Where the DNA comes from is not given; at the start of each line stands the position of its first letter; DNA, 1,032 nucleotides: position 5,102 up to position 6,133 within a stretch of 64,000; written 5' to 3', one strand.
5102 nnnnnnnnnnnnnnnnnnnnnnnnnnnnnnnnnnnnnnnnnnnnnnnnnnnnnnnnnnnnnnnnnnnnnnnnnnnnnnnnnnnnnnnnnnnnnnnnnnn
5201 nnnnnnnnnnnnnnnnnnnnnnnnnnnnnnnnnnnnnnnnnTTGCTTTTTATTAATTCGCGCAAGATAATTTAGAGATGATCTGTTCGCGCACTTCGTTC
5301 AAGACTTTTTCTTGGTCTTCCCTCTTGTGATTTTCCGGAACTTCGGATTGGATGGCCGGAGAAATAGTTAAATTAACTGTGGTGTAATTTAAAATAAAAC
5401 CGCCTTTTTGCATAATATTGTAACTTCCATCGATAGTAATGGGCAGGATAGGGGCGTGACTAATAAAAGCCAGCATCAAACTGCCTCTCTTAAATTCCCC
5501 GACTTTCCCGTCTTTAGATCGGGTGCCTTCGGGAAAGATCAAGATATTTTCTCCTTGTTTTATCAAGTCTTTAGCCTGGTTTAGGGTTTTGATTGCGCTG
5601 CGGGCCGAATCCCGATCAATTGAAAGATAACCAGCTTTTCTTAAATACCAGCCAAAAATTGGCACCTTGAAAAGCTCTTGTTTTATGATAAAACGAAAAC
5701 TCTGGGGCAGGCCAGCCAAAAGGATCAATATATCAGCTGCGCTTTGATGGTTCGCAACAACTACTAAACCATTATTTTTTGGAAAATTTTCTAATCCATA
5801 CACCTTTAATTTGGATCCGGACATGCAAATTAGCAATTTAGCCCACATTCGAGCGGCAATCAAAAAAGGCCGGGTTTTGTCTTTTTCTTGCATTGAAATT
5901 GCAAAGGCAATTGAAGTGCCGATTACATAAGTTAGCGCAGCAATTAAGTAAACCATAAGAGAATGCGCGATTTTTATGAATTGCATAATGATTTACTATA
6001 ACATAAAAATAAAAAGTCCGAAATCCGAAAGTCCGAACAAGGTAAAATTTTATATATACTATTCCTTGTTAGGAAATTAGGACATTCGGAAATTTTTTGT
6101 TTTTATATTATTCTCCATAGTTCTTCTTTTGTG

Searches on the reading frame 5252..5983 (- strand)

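Call 13: search_protein_families(library=ncbifam, proteins=[window:5252-5983:-], max_evalue=0.001)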
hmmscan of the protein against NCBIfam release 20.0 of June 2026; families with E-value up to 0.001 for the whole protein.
window:5252-5983:- (243 aa): 10 families
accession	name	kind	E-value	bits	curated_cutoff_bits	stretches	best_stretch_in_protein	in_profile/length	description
TIGR00530.1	AGP_acyltrn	subfamily_domain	7.6e-36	122.7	102.95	1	57-184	2-129/130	1-acylglycerol-3-phosphate O-acyltransferase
NF006386.0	PRK08633.1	equivalog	2.1e-24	85.4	1221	1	52-188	422-555/1147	acyl-[ACP]--phospholipid O-acyltransferase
NF005291.0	PRK06814.1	equivalog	9.5e-17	60.2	1349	1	56-237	438-612/1140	acyl-[ACP]--phospholipid O-acyltransferase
NF052553.1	LyOrLpactfOlsABRUA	equivalog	2.2e-16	59.8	300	1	26-166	23-158/263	lyso-ornithine lipid O-acyltransferase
NF052552.1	LyOrLpactfOlsARHOCB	equivalog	8.7e-13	47.9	300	1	40-176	50-187/271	lyso-ornithine lipid O-acyltransferase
NF011593.0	PRK15018.1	equivalog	1.5e-11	44.5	501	1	68-195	62-190/245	1-acylglycerol-3-phosphate O-acyltransferase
NF010621.0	PRK14014.1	domain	9.9e-10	38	186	1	9-128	27-147/301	acetyltransferase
NF058536.1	LPAAT_acyl_YihG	equivalog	2e-09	37.1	260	1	10-115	23-129/290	1-acylglycerol-3-phosphate O-acyltransferase, YihG family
NF005959.0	PRK08043.1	equivalog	2e-09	36.3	886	1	58-237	15-194/719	bifunctional acyl-ACP--phospholipid O-acyltransferase/long-chain-fatty-acid--ACP ligase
NF052615.1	orn_lipid_OlsF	equivalog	2.1e-06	26.6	620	1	62-187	71-199/570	bifunctional ornithine lipid synthase OlsF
